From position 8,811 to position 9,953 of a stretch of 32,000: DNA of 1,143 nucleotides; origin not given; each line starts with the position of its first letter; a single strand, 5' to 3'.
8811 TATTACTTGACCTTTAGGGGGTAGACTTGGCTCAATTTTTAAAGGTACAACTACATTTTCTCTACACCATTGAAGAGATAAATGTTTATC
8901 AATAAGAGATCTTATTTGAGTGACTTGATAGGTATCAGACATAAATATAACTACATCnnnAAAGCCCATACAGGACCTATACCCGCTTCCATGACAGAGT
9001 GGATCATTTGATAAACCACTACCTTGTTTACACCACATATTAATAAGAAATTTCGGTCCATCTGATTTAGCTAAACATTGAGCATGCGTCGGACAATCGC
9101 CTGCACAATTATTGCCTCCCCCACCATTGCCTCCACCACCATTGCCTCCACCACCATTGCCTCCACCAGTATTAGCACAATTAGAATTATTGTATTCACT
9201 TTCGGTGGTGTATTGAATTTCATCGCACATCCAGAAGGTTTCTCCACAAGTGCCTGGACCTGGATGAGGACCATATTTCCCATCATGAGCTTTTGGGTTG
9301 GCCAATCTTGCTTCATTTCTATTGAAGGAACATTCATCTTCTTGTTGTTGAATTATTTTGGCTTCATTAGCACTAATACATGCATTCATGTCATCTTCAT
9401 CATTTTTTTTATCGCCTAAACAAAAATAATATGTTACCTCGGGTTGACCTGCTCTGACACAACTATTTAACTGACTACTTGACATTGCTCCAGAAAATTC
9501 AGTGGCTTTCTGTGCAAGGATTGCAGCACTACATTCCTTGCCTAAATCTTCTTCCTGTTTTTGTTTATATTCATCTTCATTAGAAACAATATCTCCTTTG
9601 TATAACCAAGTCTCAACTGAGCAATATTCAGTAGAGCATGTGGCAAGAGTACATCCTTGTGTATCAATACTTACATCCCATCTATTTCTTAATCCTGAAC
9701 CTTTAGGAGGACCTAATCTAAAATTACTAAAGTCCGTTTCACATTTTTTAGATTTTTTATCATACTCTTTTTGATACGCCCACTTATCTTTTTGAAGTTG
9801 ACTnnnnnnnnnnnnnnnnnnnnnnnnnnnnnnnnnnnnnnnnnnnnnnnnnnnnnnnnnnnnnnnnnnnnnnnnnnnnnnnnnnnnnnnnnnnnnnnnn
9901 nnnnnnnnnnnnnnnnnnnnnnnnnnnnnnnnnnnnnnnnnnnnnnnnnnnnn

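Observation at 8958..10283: Giant (441 aa) Cys-rich pilin encoded directly downstream of pilA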

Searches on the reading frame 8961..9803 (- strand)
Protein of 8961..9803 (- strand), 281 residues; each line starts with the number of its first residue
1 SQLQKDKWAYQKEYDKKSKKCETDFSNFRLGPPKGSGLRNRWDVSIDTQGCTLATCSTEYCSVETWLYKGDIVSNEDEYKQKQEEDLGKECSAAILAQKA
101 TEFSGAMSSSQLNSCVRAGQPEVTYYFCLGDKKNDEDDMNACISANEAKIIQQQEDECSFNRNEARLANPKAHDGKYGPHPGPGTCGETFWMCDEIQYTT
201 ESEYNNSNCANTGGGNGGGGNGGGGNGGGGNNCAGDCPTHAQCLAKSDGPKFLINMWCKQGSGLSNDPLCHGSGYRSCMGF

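Call 53: search_protein_families(library=pfam, proteins=[window:8961-9803:-], max_evalue=1)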
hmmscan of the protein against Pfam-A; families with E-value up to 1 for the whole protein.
window:8961-9803:- (281 aa): 0 families

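Call 66: search_dna_similar(query=window:8961-9803:-, collection=phages, mode=protein, max_evalue=0.01, max_rows=10)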
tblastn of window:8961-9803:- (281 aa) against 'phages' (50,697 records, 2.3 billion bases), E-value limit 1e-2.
No match.
